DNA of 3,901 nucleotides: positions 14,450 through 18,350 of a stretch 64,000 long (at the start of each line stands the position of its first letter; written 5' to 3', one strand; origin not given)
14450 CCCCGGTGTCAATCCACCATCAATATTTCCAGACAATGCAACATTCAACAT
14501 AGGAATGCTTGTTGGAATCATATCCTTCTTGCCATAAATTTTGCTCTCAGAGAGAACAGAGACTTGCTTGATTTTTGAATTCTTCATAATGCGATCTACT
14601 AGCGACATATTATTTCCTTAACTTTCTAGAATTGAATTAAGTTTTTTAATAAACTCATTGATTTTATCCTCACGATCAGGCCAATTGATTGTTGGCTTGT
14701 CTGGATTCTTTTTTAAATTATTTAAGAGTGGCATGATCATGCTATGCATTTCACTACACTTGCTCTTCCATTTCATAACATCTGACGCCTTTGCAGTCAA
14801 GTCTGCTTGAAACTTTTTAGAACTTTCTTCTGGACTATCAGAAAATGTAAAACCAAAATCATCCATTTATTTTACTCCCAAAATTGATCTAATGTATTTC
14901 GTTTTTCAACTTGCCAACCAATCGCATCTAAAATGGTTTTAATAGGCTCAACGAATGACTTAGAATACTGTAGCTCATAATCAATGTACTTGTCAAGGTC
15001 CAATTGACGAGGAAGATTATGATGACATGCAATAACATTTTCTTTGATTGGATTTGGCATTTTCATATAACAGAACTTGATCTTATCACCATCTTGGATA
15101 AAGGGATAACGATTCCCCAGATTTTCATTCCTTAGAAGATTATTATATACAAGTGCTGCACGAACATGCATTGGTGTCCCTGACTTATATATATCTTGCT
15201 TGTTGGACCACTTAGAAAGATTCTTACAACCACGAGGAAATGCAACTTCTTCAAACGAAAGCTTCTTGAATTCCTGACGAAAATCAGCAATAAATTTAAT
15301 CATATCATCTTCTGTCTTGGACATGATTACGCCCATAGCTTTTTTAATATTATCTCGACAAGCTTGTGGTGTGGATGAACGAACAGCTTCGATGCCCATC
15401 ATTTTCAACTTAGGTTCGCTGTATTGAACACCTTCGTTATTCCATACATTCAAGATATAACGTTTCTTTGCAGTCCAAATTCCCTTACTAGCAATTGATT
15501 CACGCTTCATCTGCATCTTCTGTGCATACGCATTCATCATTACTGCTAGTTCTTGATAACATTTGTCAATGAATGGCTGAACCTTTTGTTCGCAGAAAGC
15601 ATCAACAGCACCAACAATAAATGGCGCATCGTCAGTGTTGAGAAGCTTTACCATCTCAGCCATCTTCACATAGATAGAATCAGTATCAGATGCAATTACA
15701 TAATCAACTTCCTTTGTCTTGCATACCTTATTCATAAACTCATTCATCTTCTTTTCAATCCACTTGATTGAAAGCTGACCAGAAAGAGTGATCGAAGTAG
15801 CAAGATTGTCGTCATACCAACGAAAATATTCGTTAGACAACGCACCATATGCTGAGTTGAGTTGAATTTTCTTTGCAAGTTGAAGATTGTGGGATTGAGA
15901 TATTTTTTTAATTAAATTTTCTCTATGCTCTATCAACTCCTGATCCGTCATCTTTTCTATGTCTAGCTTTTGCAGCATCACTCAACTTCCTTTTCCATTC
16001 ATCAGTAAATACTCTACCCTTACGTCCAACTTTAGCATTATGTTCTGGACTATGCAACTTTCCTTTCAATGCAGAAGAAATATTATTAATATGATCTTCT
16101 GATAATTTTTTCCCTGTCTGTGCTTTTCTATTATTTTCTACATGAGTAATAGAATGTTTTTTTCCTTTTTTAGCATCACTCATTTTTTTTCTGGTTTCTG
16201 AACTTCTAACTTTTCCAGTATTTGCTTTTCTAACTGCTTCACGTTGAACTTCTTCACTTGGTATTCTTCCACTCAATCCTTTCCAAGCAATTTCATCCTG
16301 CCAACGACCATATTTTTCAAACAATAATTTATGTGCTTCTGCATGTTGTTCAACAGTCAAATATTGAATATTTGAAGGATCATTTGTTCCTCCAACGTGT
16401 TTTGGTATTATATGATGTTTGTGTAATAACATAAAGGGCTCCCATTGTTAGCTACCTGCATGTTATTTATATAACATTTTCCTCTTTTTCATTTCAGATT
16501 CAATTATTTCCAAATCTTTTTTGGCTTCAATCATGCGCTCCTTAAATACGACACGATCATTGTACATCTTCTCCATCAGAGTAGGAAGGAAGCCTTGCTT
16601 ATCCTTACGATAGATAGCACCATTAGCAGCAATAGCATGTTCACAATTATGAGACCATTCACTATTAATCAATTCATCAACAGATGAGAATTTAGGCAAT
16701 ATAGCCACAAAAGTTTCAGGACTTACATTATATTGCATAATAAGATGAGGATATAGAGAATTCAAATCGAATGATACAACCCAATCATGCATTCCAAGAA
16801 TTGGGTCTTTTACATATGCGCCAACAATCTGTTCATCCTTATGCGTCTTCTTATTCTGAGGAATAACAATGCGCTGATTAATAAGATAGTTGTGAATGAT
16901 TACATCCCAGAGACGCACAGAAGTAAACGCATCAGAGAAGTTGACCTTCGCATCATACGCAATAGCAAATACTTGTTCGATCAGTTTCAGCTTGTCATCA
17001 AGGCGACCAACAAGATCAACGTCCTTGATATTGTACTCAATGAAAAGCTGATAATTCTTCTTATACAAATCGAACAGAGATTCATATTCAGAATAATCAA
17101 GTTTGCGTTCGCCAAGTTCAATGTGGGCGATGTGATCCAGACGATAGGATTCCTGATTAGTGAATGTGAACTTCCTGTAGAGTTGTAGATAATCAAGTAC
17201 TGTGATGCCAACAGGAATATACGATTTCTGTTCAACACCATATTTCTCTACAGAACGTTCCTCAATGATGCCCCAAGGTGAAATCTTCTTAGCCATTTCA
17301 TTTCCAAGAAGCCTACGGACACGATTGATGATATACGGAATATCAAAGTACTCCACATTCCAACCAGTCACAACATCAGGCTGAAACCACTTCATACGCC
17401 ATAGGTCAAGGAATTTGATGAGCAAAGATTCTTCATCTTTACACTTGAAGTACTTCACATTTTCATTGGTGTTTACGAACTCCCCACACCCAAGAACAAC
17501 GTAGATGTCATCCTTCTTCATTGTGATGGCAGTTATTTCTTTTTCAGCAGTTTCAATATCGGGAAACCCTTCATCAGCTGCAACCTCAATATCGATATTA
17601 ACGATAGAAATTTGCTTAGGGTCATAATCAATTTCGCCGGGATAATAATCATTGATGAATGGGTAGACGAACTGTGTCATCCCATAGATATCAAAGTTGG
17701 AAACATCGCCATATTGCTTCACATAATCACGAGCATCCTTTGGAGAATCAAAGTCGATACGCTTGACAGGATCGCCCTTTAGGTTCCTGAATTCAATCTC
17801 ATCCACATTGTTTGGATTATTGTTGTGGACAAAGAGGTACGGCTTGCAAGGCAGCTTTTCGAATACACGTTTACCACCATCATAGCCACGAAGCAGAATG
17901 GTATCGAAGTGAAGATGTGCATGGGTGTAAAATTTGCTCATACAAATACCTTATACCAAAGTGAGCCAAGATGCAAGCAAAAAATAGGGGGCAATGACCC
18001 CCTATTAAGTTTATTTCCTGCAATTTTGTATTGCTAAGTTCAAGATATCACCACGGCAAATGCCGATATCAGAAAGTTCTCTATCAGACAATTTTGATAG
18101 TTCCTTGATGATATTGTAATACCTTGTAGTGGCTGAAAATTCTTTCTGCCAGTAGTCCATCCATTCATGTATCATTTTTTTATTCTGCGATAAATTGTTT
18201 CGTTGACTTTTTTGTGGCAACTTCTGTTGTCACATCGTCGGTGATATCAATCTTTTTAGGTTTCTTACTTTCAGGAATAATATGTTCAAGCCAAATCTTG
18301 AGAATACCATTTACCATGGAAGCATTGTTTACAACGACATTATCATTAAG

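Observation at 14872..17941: Family-B DNA polymerase (gp43) split into two ORFs by an HNH homing endonuclease gene, with no intein motifs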

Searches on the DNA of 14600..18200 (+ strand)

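Call 3: search_dna_similar(query=window:14600-18200:+, collection=phages, mode=near, max_rows=30)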
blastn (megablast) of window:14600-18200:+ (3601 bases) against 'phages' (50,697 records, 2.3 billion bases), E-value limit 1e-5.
No match.
